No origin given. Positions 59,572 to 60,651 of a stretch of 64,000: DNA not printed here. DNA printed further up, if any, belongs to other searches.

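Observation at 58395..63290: Steroid 5-alpha-reductase + Old Yellow Enzyme + two SDR operon with a divergent sigma-54 activator: candidate bile-acid 3-oxo-delta4 reduction / iso(allo) bile acid cluster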

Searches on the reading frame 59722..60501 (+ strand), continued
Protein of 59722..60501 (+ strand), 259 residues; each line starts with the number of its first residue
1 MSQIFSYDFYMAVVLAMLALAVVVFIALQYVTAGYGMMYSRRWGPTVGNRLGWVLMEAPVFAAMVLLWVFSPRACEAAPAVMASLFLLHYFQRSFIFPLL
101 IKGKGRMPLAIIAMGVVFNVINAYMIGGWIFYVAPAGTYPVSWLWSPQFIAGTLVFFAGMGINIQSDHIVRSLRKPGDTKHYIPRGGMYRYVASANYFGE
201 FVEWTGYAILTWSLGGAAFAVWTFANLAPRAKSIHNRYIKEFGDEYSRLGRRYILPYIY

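Call 53: find_homologous_proteins(query=L085:6941-7702:+, max_evalue=0.00001)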
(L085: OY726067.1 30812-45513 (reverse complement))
Query L085:6941-7702:+ (254 aa): 5293 proteins with E <= 0.00001 among 6257 candidates; the best 120 are listed.
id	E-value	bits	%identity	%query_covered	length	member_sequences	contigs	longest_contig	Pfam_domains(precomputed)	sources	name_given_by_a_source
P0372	7.0e-167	572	99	100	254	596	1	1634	PF06966.18,PF02544.22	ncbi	-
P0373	2.1e-145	501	86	100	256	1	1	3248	PF02544.22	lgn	-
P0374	7.3e-145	499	84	100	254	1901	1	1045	PF06966.18,PF02544.22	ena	-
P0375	1.7e-142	492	83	100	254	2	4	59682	PF06966.18,PF02544.22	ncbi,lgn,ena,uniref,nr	ncbi:DUF1295 domain-containing protein [Phocaeicola sp.]|uniref:DUF1295 domain-containing protein n=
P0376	2.5e-142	491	82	100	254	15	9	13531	PF06966.18,PF02544.22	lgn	-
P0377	5.5e-139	480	88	100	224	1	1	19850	PF02544.22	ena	-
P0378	8.3e-137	473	81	100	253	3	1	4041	PF06966.18,PF02544.22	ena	-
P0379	1.9e-131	455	78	100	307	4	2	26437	PF06966.18,PF02544.22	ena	-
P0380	2.8e-131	455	76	100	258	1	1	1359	PF06966.18,PF02544.22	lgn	-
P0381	3.4e-130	451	76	100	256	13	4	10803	PF06966.18,PF02544.22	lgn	-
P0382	4.3e-130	451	78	100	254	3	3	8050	PF02544.22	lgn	-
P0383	8.1e-130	450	75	100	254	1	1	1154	PF06966.18,PF02544.22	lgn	-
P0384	8.5e-130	450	75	100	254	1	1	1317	PF06966.18,PF02544.22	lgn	-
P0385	1.2e-129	450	75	100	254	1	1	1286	PF06966.18,PF02544.22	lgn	-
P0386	1.3e-129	449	76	100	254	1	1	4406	PF06966.18,PF02544.22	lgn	-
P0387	1.7e-129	449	75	100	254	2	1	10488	PF06966.18,PF02544.22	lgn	-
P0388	3.9e-129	448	74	100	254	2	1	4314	PF06966.18,PF02544.22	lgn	-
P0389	6.7e-129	447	75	100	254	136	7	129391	PF06966.18,PF02544.22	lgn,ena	-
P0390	8.5e-129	447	74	100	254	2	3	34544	PF06966.18,PF02544.22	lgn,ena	-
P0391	2.3e-128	445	76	100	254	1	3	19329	PF06966.18,PF02544.22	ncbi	-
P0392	2.6e-128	445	74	100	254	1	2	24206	PF06966.18,PF02544.22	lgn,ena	-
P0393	4.2e-128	445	74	100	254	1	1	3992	PF06966.18,PF02544.22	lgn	-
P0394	4.4e-128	444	77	100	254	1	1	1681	PF02544.22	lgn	-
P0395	5.2e-128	444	75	100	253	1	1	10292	PF06966.18,PF02544.22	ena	-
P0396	8.4e-128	444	75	100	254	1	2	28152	PF06966.18,PF02544.22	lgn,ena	-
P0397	8.4e-128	444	74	100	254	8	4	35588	PF06966.18,PF02544.22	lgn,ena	-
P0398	1.9e-127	442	74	100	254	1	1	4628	PF06966.18,PF02544.22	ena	-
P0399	2.8e-127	442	74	100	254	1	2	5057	PF06966.18,PF02544.22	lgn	-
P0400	5.3e-127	441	74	100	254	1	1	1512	PF06966.18,PF02544.22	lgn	-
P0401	6.4e-127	441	72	100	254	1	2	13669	PF02544.22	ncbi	-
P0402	1.0e-126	440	74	100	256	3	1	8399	PF06966.18,PF02544.22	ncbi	-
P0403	1.3e-126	440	74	100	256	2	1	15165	PF06966.18,PF02544.22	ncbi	-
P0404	4.0e-126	438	75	96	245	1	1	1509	PF06966.18,PF02544.22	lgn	-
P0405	4.9e-126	438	74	100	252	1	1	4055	PF06966.18,PF02544.22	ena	-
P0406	5.6e-125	434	72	100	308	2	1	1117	PF02544.22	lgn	-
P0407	6.5e-125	434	75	96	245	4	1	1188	PF06966.18,PF02544.22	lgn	-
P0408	7.4e-125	434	74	100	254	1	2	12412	PF06966.18,PF02544.22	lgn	-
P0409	8.2e-125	434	73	100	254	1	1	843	PF06966.18,PF02544.22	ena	-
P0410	6.1e-124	431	74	100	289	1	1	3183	PF06966.18,PF02544.22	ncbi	-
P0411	8.0e-124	430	79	94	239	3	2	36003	PF06966.18,PF02544.22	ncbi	-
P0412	8.6e-124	430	75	100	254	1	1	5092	PF06966.18,PF04191.19,PF02544.22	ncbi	-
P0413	2.9e-123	429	73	100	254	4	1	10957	PF06966.18,PF02544.22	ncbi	-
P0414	1.4e-122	426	72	100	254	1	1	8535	PF06966.18,PF02544.22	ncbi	-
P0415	5.5e-121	421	71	100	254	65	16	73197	PF06966.18,PF02544.22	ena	-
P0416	1.2e-120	420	70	100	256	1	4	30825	PF02544.22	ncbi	-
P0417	9.2e-120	417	75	98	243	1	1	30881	PF06966.18,PF02544.22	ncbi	-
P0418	7.9e-117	408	69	100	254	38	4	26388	PF06966.18,PF02544.22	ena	-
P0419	1.0e-116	407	69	100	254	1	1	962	PF02544.22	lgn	-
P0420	1.4e-116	407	70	100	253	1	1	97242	PF06966.18,PF02544.22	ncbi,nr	ncbi:MAG: DUF1295 domain-containing protein [Coprobacter sp.]|nr:DUF1295 domain-containing protein [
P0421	1.4e-116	407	70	100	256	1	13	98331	PF06966.18,PF02544.22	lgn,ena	-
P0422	1.5e-116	407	70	100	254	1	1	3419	PF02544.22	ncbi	-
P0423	3.8e-116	405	70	100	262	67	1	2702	PF06966.18,PF02544.22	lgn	-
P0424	4.4e-116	405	69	100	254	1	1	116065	PF06966.18,PF02544.22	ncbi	-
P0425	8.3e-116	404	65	100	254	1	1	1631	PF06966.18,PF02544.22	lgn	-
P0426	1.3e-115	404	67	100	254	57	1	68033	PF06966.18,PF02544.22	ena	-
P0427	1.5e-115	403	69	100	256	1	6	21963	PF06966.18,PF02544.22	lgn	-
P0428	1.5e-115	403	69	100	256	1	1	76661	PF06966.18,PF02544.22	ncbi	-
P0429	3.1e-115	402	70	95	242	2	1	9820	PF06966.18,PF02544.22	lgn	-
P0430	9.0e-115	401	69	100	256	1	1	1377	PF06966.18,PF02544.22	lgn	-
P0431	9.4e-115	401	68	100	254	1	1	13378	PF06966.18,PF02544.22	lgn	-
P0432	9.9e-115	401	67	100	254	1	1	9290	PF06966.18,PF02544.22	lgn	-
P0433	1.1e-114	401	68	100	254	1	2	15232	PF06966.18,PF02544.22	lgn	-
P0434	1.2e-114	400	69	100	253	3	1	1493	PF02544.22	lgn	-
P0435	1.2e-114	400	68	100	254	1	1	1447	PF06966.18,PF02544.22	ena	-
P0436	1.3e-114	400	68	100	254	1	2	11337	PF06966.18,PF02544.22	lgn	-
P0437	1.6e-114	400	69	99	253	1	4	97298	PF06966.18,PF02544.22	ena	-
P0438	1.7e-114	400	70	99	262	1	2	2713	PF06966.18,PF02544.22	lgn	-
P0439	1.7e-114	400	67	100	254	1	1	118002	PF06966.18,PF02544.22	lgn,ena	-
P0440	2.7e-114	399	69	100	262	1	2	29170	PF06966.18,PF02544.22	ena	-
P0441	3.5e-114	399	68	100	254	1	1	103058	PF06966.18,PF02544.22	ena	-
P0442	3.6e-114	399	68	100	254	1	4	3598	PF06966.18,PF02544.22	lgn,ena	-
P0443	3.8e-114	399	69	100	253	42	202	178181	PF02544.22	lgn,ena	-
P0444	3.9e-114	399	69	100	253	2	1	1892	PF02544.22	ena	-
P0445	4.3e-114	399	67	100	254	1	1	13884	PF06966.18,PF02544.22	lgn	-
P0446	4.8e-114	398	68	100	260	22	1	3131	PF06966.18,PF02544.22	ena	-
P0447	5.7e-114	398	67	100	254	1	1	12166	PF06966.18,PF02544.22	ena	-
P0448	7.0e-114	398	66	100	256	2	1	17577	PF06966.18,PF04191.19,PF02544.22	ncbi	-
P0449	8.9e-114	398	67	100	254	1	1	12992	PF06966.18,PF02544.22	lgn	-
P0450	9.2e-114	397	67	100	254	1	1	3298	PF06966.18,PF02544.22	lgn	-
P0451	9.4e-114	397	68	100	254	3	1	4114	PF06966.18,PF02544.22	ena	-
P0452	1.1e-113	397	67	100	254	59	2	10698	PF02544.22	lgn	-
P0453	1.3e-113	397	67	100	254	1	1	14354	PF06966.18,PF02544.22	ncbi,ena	-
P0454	1.4e-113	397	69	99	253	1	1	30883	PF06966.18,PF02544.22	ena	-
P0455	1.5e-113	397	69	98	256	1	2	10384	PF06966.18,PF02544.22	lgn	-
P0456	1.7e-113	397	68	100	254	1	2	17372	PF06966.18,PF02544.22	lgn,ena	-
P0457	2.1e-113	396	69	98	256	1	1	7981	PF06966.18,PF02544.22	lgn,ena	-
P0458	2.1e-113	396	66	100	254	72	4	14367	PF06966.18,PF02544.22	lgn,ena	-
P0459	2.3e-113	396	69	100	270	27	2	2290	PF06966.18,PF02544.22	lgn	-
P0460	2.6e-113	396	67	100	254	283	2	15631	PF06966.18,PF02544.22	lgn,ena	-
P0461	2.9e-113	396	69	98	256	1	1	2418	PF06966.18,PF02544.22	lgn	-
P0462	3.3e-113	396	67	100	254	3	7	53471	PF06966.18,PF02544.22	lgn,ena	-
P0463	3.5e-113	396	69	100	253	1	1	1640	PF02544.22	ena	-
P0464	3.9e-113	395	67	100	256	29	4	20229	PF06966.18,PF02544.22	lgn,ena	-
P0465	4.3e-113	395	67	100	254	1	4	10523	PF06966.18,PF02544.22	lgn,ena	-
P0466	4.3e-113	395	67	100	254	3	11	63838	PF06966.18,PF02544.22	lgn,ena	-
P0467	4.6e-113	395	69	99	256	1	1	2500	PF06966.18,PF02544.22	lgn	-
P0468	5.1e-113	395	67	100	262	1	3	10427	PF06966.18,PF02544.22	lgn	-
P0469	8.1e-113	394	67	100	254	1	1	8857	PF06966.18,PF02544.22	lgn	-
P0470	8.4e-113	394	69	99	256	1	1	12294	PF06966.18,PF02544.22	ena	-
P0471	9.1e-113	394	67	100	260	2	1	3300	PF06966.18,PF02544.22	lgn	-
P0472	1.0e-112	394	69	99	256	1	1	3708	PF06966.18,PF02544.22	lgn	-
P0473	1.0e-112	394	68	100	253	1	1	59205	PF06966.18,PF02544.22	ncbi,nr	ncbi:MAG TPA: DUF1295 domain-containing protein [Candidatus Caccoplasma merdavium]|nr:DUF1295 domain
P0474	1.1e-112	394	69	99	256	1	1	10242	PF06966.18,PF02544.22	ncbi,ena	-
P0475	1.1e-112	394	69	99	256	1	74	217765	PF06966.18,PF02544.22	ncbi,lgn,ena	-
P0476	1.1e-112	394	69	99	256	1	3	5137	PF06966.18,PF02544.22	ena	-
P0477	1.2e-112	394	69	99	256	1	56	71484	PF06966.18,PF02544.22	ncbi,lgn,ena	-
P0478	1.2e-112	394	69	99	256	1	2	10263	PF06966.18,PF02544.22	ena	-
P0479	1.3e-112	394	69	99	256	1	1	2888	PF06966.18,PF02544.22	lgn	-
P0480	1.5e-112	394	68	99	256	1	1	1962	PF06966.18,PF02544.22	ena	-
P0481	1.6e-112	393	69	99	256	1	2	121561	PF06966.18,PF02544.22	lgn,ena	-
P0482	1.7e-112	393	68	99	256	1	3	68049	PF06966.18,PF02544.22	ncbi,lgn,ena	-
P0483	1.7e-112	393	69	99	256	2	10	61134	PF06966.18,PF02544.22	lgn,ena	-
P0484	1.7e-112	393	67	100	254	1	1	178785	PF06966.18,PF02544.22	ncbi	-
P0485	1.8e-112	393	69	99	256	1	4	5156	PF06966.18,PF02544.22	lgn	-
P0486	1.9e-112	393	69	99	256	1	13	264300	PF06966.18,PF02544.22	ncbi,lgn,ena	-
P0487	2.0e-112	393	69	99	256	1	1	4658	PF06966.18,PF02544.22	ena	-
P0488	2.1e-112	393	69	99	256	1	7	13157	PF06966.18,PF02544.22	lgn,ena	-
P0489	2.3e-112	393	68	99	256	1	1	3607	PF06966.18,PF02544.22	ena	-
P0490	2.3e-112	393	67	100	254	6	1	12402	PF06966.18,PF02544.22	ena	-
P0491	2.6e-112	393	67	100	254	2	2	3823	PF06966.18,PF02544.22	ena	-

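Call 54: list_cluster_members(proteins=[P0374, P0372, P0376, P0389, P0415, P0443, P0460, P0475, P0477, P0486])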
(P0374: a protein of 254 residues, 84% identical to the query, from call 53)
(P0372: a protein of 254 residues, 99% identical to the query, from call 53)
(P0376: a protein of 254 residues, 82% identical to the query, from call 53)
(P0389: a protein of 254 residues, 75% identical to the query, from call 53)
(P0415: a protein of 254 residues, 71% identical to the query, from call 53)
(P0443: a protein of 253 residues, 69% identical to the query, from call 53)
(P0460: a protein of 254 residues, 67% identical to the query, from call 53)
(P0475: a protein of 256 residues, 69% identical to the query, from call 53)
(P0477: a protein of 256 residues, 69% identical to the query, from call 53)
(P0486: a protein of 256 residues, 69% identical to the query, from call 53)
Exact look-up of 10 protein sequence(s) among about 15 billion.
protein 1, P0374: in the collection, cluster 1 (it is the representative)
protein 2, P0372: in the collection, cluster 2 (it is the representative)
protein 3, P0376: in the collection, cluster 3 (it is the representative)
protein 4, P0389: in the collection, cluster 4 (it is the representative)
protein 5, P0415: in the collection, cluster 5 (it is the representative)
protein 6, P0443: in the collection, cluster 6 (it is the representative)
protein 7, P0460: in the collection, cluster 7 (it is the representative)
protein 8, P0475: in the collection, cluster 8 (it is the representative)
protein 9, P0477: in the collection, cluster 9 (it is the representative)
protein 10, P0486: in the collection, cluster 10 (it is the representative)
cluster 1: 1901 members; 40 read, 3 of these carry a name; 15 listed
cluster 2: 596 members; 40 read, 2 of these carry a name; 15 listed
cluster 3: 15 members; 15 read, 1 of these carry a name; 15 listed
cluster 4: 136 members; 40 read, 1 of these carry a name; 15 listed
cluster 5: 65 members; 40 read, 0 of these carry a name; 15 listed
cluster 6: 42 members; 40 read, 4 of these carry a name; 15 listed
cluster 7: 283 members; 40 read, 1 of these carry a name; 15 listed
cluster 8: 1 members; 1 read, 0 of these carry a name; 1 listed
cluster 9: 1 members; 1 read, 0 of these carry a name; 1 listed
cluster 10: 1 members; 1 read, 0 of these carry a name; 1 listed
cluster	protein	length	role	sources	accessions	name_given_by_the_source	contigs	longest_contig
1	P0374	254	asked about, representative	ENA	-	-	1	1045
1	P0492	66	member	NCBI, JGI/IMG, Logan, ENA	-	hypothetical protein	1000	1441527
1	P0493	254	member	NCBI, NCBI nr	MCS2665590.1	DUF1295 domain-containing protein [Phocaeicola vulgatus]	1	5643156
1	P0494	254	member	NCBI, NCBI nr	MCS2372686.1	DUF1295 domain-containing protein [Phocaeicola vulgatus]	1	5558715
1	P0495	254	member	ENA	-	-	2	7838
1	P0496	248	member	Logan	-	-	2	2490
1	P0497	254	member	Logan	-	-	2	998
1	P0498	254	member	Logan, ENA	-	-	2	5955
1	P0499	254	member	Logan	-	-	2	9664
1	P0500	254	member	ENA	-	-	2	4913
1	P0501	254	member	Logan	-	-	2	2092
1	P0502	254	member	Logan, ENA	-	-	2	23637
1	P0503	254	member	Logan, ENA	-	-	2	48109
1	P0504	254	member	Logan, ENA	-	-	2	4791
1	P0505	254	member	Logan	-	-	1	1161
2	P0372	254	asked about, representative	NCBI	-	-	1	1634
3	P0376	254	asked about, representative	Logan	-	-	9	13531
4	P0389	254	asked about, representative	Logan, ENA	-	-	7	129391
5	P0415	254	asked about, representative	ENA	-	-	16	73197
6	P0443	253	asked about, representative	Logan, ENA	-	-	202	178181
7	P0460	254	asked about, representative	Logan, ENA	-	-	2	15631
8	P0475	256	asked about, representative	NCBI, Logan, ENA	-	-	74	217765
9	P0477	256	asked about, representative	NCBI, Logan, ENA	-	-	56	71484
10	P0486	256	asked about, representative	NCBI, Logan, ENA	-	-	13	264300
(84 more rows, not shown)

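Call 55: find_encoding_contigs(protein=P0493, flank=6000, max_places=2)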
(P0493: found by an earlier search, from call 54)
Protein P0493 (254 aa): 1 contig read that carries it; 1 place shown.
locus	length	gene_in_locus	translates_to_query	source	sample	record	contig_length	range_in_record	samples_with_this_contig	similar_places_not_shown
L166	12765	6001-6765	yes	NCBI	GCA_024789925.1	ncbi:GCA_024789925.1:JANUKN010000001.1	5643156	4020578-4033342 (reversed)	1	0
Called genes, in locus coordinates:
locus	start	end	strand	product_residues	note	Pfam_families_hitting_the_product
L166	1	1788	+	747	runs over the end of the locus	PF00330:Aconitase, PF00694:Aconitase_C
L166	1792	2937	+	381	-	PF00180:Iso_dh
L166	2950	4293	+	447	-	PF00285:Citrate_synt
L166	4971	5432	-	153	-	PF13673:Acetyltransf_10, PF00583:Acetyltransf_1, PF13508:Acetyltransf_7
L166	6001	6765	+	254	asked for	PF02544:Steroid_dh, PF06966:DUF1295 (weak)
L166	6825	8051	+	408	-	PF00724:Oxidored_FMN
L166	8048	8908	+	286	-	PF00106:adh_short, PF08659:KR (weak), PF13561:adh_short_C2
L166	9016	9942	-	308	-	PF00892:EamA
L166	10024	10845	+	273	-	PF02463:SMC_N (faint), PF00005:ABC_tran (faint), PF13304:AAA_21, PF13175:AAA_15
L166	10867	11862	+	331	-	PF14491:DUF4435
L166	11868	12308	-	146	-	PF07681:DoxX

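Call 70: find_encoding_contigs(protein=P0389, flank=5000, max_places=1)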
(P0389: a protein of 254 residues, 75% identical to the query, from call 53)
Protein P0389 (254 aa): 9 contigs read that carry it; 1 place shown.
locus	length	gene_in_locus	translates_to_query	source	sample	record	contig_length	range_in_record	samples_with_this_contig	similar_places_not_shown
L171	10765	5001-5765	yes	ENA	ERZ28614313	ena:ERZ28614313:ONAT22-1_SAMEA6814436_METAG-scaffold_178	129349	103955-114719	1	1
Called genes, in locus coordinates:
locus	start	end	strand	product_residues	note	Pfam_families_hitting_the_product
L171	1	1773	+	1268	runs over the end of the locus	PF19910:DUF6383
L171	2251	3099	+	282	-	PF01261:AP_endonuc_2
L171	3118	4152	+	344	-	PF19867:DUF6340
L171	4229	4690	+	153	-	-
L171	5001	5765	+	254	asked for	PF02544:Steroid_dh, PF06966:DUF1295 (weak)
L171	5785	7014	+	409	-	PF00724:Oxidored_FMN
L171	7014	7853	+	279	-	PF00106:adh_short, PF13561:adh_short_C2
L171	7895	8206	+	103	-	PF14114:DUF4286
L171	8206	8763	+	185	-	PF02075:RuvC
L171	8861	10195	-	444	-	PF02812:ELFV_dehydrog_N, PF00208:ELFV_dehydrog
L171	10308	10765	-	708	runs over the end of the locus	PF00999:Na_H_Exchanger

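Call 71: find_encoding_contigs(protein=P0443, flank=5000, max_places=1)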
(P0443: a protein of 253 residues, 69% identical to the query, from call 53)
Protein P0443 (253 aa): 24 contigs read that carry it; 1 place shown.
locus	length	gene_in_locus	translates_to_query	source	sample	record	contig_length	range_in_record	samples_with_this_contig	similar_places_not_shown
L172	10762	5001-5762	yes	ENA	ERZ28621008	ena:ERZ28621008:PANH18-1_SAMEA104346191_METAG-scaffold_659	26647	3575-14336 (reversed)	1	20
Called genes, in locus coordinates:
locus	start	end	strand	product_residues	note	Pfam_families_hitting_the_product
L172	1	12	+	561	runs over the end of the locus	PF02776:TPP_enzyme_N, PF00205:TPP_enzyme_M, PF02775:TPP_enzyme_C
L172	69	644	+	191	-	PF01842:ACT, PF22629:ACT_AHAS_ss, PF10369:ALS_ss_C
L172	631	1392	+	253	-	PF01643:Acyl-ACP_TE, PF20791:Acyl-ACP_TE_C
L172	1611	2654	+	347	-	PF03446:NAD_binding_2 (weak), PF07991:KARI_N, PF01450:KARI_C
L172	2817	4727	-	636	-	PF13401:AAA_22 (faint), PF13086:AAA_11, PF13245:AAA_19, PF13604:AAA_30, PF01443:Viral_helicase1 (faint), PF13087:AAA_12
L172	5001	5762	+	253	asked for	PF02544:Steroid_dh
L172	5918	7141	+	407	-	PF00724:Oxidored_FMN, PF01207:Dus (faint)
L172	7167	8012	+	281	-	PF00106:adh_short, PF08659:KR (weak), PF13561:adh_short_C2, PF00106:adh_short (weak)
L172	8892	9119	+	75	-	-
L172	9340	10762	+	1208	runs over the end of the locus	PF18470:Cas9_a, PF13395:HNH_4, PF18541:RuvC_III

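Call 73: search_protein_families(library=ncbifam, proteins=[L166:8048-8905:+, L081:8988-9797:+], max_evalue=1e-10)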
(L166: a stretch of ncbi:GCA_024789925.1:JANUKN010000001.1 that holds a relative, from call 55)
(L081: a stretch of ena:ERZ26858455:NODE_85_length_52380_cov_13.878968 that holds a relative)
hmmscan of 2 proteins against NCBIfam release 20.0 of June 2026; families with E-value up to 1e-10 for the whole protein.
L166:8048-8905:+ (286 aa): 108 families (the best 25 are shown)
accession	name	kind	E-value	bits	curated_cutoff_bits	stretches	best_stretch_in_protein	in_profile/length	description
NF004846.0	PRK06197.1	subfamily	3.4e-38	131.6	268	1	3-232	17-249/306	oxidoreductase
NF004513.0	PRK05854.1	subfamily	2.3e-37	128.7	282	1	2-202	15-216/314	SDR family oxidoreductase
NF004845.0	PRK06196.1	subfamily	1.2e-33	116.8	414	1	3-255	30-282/320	oxidoreductase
NF005559.1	PRK07231.1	subfamily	8.4e-22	77.9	215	1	3-206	5-195/249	glucose 1-dehydrogenase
NF005067.0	PRK06484.1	equivalog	1e-21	77.1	713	1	2-203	9-197/524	short chain dehydrogenase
NF005672.0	PRK07454.1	equivalog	4.4e-21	75.2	234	1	2-202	6-193/241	SDR family oxidoreductase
NF009384.0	PRK12743.1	equivalog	8.1e-21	74.4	264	1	1-207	5-200/258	SDR family oxidoreductase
NF009466.0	PRK12826.1-2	subfamily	1.5e-20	73.8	222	1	1-203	2-193/248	3-oxoacyl-ACP reductase FabG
NF009464.0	PRK12824.1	subfamily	3.2e-20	72.8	269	1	1-203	1-191/245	3-oxoacyl-ACP reductase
NF005372.1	PRK06914.1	subfamily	1.1e-19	70.7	320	1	2-204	2-192/279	SDR family oxidoreductase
NF005390.0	PRK06935.1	equivalog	4.7e-19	68.7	369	1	2-200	15-199/258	2-dehydro-3-deoxy-D-gluconate 5-dehydrogenase KduD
NF009389.0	PRK12748.1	subfamily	1.2e-18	67.4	286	1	2-248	5-249/256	SDR family oxidoreductase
NF047420.2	EF_P_mod_YmfI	equivalog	2.4e-18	66.7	238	1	5-246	2-228/236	elongation factor P 5-aminopentanone reductase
NF004791.0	PRK06138.1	equivalog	5.3e-18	65.2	312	1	2-203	5-192/252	SDR family oxidoreductase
NF004200.0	PRK05653.1-5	equivalog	7.5e-18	65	273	1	1-247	1-235/242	3-oxoacyl-ACP reductase FabG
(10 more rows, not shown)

L081:8988-9797:+ (270 aa): 29 families (the best 25 are shown)
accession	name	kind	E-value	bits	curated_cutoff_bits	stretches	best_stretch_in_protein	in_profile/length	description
NF004846.0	PRK06197.1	subfamily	2.6e-36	125.4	268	1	3-228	16-252/306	oxidoreductase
NF004845.0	PRK06196.1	subfamily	5.1e-29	101.6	414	1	5-230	32-264/320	oxidoreductase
NF004513.0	PRK05854.1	subfamily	6.5e-28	97.6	282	1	4-194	17-215/314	SDR family oxidoreductase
TIGR01289.1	LPOR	equivalog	1.2e-18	67.7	331.35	1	4-124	5-129/315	protochlorophyllide reductase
NF005559.1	PRK07231.1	subfamily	4.8e-18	65.6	215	1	5-195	7-191/249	glucose 1-dehydrogenase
NF009466.0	PRK12826.1-2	subfamily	9e-17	61.3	222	1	2-195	3-192/248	3-oxoacyl-ACP reductase FabG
NF005372.1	PRK06914.1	subfamily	7.3e-16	58.2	320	1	6-194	6-189/279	SDR family oxidoreductase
NF005672.0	PRK07454.1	equivalog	4.9e-14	52.1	234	1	4-194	8-192/241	SDR family oxidoreductase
NF005806.0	PRK07666.1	equivalog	8.9e-14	51.3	286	1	5-195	10-194/239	3-ketoacyl-ACP reductase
NF006366.0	PRK08589.1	equivalog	2.5e-13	50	386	1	6-195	10-192/272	SDR family oxidoreductase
NF005681.0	PRK07478.1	subfamily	3e-13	49.8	267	1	5-196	9-196/254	SDR family oxidoreductase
NF004521.0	PRK05866.1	equivalog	3.6e-13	49.3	368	1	4-180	42-212/294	SDR family oxidoreductase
NF006118.0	PRK08264.1-4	subfamily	7.4e-13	48.5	279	1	5-194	8-185/244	SDR family oxidoreductase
NF005853.0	PRK07774.1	equivalog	1.5e-12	47.4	303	1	6-195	10-193/250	SDR family oxidoreductase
NF005539.0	PRK07201.1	equivalog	2.5e-12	46.3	549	1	4-172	372-533/657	SDR family oxidoreductase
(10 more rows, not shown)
